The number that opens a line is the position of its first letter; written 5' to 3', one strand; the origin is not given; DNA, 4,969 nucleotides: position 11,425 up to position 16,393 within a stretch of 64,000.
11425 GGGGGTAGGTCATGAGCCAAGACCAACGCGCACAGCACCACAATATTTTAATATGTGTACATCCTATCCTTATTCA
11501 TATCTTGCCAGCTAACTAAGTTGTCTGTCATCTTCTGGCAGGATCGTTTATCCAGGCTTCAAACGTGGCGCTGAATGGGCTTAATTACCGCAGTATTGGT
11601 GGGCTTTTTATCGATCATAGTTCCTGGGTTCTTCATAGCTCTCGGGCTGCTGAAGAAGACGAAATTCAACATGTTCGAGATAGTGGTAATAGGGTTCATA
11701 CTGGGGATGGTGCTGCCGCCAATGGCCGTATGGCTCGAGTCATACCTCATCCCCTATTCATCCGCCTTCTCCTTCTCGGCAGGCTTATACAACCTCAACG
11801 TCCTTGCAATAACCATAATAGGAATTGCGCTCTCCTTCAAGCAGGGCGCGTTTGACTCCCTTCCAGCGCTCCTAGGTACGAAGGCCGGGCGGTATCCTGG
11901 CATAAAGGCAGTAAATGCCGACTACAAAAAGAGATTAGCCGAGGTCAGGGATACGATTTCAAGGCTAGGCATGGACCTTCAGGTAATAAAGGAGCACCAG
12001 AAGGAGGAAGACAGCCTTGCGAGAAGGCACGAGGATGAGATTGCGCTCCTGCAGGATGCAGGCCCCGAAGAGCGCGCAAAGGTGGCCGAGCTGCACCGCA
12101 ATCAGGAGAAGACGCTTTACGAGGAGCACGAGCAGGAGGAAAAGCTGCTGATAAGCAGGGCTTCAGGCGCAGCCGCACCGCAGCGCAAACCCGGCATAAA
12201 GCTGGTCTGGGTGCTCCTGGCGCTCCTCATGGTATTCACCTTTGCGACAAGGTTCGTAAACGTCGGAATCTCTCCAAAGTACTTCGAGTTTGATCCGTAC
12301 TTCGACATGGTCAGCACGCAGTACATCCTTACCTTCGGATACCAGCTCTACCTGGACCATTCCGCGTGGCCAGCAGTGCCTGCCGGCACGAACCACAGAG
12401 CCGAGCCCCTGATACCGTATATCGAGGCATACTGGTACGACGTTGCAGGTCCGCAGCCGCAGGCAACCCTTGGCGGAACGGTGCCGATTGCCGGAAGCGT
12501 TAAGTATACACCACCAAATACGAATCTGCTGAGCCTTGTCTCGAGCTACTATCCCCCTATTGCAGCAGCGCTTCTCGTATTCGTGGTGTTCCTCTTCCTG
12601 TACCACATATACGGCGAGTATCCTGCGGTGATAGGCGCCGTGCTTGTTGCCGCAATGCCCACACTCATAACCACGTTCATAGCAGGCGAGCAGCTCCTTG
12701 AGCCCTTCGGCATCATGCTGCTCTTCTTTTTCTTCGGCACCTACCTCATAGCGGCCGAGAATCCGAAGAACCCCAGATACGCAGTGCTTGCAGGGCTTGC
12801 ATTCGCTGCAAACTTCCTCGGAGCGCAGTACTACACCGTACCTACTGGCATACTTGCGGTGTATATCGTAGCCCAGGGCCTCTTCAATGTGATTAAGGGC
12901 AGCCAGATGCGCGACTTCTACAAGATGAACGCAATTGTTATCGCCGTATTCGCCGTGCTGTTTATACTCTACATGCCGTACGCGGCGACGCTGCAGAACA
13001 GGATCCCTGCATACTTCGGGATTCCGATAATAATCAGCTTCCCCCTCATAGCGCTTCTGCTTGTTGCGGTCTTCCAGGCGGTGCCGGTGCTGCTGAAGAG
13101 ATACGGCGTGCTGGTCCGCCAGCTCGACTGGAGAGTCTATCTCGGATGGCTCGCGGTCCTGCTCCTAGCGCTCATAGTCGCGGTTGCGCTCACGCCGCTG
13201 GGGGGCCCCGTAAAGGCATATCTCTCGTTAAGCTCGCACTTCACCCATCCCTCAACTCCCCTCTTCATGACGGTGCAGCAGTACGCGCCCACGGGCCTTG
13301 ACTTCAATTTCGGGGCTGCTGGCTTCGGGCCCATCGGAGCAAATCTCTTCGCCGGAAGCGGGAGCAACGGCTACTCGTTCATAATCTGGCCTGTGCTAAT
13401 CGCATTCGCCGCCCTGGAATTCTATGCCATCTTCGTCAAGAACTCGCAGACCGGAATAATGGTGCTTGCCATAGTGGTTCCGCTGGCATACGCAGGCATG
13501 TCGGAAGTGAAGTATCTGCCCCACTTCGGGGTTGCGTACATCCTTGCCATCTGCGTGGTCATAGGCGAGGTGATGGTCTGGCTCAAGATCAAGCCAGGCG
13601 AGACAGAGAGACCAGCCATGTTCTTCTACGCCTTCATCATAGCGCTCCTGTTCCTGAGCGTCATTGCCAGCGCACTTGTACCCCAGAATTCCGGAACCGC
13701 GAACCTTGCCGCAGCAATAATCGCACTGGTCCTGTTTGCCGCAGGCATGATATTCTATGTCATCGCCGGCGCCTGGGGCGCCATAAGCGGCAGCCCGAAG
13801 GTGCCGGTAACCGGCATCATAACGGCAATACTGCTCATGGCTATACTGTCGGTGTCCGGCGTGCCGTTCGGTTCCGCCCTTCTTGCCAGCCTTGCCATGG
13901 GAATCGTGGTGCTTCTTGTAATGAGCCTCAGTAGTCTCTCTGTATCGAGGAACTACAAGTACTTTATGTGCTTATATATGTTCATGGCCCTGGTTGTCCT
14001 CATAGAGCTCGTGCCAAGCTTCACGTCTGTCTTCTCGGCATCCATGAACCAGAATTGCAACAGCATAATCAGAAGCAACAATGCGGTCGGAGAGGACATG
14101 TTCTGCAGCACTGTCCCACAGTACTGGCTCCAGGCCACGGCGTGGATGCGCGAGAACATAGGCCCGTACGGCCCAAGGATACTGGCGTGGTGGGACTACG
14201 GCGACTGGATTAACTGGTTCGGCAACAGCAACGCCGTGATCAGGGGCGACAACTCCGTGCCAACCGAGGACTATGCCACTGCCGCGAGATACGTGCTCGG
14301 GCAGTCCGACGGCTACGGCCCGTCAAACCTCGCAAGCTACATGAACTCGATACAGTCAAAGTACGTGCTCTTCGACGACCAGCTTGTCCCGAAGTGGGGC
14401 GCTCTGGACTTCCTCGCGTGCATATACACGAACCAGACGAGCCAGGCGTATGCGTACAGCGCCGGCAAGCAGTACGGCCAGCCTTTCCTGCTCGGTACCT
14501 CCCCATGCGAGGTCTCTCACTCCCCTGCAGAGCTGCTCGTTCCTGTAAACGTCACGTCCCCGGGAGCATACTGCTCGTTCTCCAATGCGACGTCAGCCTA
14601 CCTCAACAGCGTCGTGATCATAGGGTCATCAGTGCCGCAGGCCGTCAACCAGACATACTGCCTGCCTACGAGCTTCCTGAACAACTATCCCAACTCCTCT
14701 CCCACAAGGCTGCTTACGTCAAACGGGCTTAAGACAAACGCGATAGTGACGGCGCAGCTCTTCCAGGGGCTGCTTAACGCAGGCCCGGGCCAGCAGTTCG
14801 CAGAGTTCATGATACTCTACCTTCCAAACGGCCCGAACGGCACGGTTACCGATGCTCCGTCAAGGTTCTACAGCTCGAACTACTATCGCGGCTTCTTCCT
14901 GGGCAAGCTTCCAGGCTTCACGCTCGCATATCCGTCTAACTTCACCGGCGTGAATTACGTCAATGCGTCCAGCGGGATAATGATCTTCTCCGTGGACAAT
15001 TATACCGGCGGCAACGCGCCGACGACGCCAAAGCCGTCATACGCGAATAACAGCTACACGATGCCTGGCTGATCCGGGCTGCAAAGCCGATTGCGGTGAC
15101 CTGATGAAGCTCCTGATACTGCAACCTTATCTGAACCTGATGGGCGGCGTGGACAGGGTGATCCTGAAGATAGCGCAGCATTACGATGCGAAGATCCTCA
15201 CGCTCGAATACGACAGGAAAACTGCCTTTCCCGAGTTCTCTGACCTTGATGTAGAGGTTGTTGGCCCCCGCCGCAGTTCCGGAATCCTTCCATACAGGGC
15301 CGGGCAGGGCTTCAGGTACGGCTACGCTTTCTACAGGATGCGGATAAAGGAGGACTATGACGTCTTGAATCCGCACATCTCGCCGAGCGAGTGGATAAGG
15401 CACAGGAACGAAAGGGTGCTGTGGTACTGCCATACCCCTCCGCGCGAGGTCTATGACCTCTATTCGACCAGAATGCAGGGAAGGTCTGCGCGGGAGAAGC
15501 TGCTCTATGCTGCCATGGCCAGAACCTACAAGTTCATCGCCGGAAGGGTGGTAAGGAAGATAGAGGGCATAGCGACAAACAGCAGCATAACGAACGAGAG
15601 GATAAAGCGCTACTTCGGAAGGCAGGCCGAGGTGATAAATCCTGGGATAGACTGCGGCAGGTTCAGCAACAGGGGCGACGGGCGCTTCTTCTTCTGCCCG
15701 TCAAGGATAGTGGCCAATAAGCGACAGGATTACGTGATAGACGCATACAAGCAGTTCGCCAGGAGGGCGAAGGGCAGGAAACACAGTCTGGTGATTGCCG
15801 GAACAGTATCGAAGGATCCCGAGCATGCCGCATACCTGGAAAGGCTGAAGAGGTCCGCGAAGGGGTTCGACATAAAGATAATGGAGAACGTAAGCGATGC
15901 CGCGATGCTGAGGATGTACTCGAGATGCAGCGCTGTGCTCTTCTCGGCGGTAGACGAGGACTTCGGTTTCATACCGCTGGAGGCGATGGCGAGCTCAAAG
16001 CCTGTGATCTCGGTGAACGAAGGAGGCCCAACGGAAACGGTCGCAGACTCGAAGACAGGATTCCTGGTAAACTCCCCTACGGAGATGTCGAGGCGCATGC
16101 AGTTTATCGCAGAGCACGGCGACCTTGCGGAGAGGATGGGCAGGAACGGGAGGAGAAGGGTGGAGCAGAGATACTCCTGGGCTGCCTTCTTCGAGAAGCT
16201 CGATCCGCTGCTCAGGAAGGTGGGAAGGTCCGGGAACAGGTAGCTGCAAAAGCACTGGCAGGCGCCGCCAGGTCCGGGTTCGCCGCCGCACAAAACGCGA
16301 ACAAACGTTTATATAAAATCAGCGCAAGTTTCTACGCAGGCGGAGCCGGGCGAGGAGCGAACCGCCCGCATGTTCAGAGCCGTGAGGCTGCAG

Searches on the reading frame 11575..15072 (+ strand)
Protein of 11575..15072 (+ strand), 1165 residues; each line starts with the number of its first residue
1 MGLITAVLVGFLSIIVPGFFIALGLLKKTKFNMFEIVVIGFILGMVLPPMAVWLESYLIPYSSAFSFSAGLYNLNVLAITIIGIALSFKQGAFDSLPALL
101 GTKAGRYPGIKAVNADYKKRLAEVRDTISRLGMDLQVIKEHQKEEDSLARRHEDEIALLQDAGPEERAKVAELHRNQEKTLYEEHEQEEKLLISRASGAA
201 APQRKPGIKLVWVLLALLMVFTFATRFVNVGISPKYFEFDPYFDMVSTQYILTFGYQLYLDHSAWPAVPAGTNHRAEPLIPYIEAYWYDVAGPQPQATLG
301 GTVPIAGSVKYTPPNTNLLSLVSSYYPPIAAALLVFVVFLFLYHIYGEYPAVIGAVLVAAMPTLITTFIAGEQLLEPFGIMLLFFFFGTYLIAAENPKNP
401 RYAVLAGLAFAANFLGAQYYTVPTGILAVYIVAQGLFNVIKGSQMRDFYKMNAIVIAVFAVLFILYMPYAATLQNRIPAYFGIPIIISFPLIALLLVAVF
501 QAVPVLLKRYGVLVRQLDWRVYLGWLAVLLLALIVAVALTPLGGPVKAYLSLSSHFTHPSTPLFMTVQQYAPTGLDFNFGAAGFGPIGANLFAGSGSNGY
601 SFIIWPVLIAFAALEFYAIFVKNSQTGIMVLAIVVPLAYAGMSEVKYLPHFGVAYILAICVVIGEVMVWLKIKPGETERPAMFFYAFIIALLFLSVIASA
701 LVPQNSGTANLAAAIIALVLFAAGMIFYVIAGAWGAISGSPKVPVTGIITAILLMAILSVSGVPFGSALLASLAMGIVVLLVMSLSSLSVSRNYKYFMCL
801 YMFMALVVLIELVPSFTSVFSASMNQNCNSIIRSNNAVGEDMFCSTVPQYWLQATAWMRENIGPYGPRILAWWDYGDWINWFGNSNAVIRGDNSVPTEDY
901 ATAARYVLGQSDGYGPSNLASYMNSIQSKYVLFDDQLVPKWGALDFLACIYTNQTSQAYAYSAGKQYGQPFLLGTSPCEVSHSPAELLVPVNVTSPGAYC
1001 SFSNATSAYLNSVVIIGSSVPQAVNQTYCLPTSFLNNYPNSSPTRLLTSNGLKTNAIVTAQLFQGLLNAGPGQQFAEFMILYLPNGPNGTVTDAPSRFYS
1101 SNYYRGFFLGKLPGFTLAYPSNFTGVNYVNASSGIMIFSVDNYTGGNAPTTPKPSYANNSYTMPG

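Call 49: search_protein_families(library=pfam, proteins=[window:11575-15072:+], max_evalue=0.00001)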
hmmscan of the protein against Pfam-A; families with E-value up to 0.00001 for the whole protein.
window:11575-15072:+ (1165 aa): 0 families

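Call 78: search_protein_families(library=ncbifam, proteins=[window:11575-15072:+], max_evalue=0.00001)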
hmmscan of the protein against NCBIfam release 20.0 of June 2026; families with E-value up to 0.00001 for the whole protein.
window:11575-15072:+ (1165 aa): 1 family
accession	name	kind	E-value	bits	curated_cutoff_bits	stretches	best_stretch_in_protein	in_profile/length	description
TIGR04154.1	archaeo_STT3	subfamily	1.2e-06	27.2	450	1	214-663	3-427/831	oligosaccharyl transferase, archaeosortase A system-associated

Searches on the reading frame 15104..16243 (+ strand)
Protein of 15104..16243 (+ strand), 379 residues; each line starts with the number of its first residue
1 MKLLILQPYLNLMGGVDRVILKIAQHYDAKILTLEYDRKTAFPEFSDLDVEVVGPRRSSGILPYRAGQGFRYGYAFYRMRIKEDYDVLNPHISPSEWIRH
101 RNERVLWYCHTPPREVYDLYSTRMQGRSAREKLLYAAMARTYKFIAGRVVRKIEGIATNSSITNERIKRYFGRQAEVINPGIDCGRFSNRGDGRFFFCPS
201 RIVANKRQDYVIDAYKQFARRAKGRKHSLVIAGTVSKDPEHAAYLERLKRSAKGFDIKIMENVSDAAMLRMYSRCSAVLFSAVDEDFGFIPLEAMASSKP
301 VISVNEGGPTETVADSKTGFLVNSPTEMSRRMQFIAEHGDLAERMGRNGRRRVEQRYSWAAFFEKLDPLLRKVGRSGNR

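Call 49: search_protein_families(library=pfam, proteins=[window:15104-16243:+], max_evalue=0.00001)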
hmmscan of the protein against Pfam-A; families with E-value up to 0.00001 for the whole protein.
window:15104-16243:+ (379 aa): 5 families
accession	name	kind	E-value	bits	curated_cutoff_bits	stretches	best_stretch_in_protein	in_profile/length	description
PF00534.26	Glycos_transf_1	-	1.4e-25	90.2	26.4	1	191-352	13-172/172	Glycosyl transferases group 1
PF13692.12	Glyco_trans_1_4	-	9.8e-18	65.2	27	1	197-334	5-138/142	Glycosyl transferases group 1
PF13439.12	Glyco_transf_4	-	5.9e-09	36.6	28.5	1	13-185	1-169/170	Glycosyltransferase Family 4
PF13524.12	Glyco_trans_1_2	-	3e-08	34.2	25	1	227-364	15-140/144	Glycosyl transferase-like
PF20706.3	GT4-conflict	-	9.7e-07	28.5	26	1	192-316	196-323/385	Family 4 Glycosyltransferase in conflict systems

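Call 78: search_protein_families(library=ncbifam, proteins=[window:15104-16243:+], max_evalue=0.00001)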
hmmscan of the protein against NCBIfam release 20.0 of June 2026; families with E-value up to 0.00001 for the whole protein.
window:15104-16243:+ (379 aa): 17 families
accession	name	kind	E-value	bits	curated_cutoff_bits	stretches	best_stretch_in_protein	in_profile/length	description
TIGR02149.1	glgA_Coryne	subfamily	6e-18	65.1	302.4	1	201-373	212-390/391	glycogen synthase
NF041139.1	TreT_Thcocales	equivalog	7.1e-18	64.6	775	1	211-370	247-409/412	trehalose synthase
NF041876.1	EPS_EpsE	equivalog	2.8e-16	59.8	400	1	195-359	216-382/389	exopolysaccharide biosynthesis GT4 family glycosyltransferase EpsE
NF053787.1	GlcN_PG_synth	equivalog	3.2e-14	52.6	480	1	261-367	247-353/361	N-acetylglucosaminyl phosphatidylglycerol synthase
TIGR03088.1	stp2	hypoth_equivalog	4.6e-14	52.3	409.05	1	196-367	197-367/374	TIGR03088 family PEP-CTERM/XrtA system glycosyltransferase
TIGR04047.1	MSMEG_0565_glyc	hypoth_equivalog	9.1e-14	51.3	259.85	1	157-361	143-362/373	MSMEG_0565 family glycosyltransferase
NF012028.0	PRK15484.1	subfamily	9.1e-14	51.3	618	1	194-367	194-372/380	lipopolysaccharide N-acetylglucosaminyltransferase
NF038229.1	Glyco4_Geo_Pelo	equivalog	9.8e-14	51.1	400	1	140-373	97-336/338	GPMC system family 4 glycosyltransferase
TIGR03449.1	mycothiol_MshA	equivalog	7.8e-12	44.8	462.5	1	201-368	228-398/406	D-inositol-3-phosphate glycosyltransferase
TIGR03999.1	thiol_BshA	equivalog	1e-11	44.4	273.7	1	206-365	212-365/375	N-acetyl-alpha-D-glucosaminyl L-malate synthase BshA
TIGR02472.1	sucr_P_syn_N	equivalog_domain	3.3e-11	42.7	576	1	279-365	345-433/439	sucrose-phosphate synthase, putative, glycosyltransferase domain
NF038295.1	EPS_HpsP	equivalog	4.9e-10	39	550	1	199-363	213-377/388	hormogonium polysaccharide biosynthesis glycosyltransferase HpsP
NF041010.1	glycosy_Agl16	equivalog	3.8e-09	35.9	575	1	139-363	120-341/352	glycosylation protein Agl16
TIGR03087.1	stp1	hypoth_equivalog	6e-08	32.3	316.65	1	292-371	316-395/397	TIGR03087 family PEP-CTERM/XrtA system glycosyltransferase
TIGR02470.1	sucr_synth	equivalog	6.2e-08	31.2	810.4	1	280-366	649-741/784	sucrose synthase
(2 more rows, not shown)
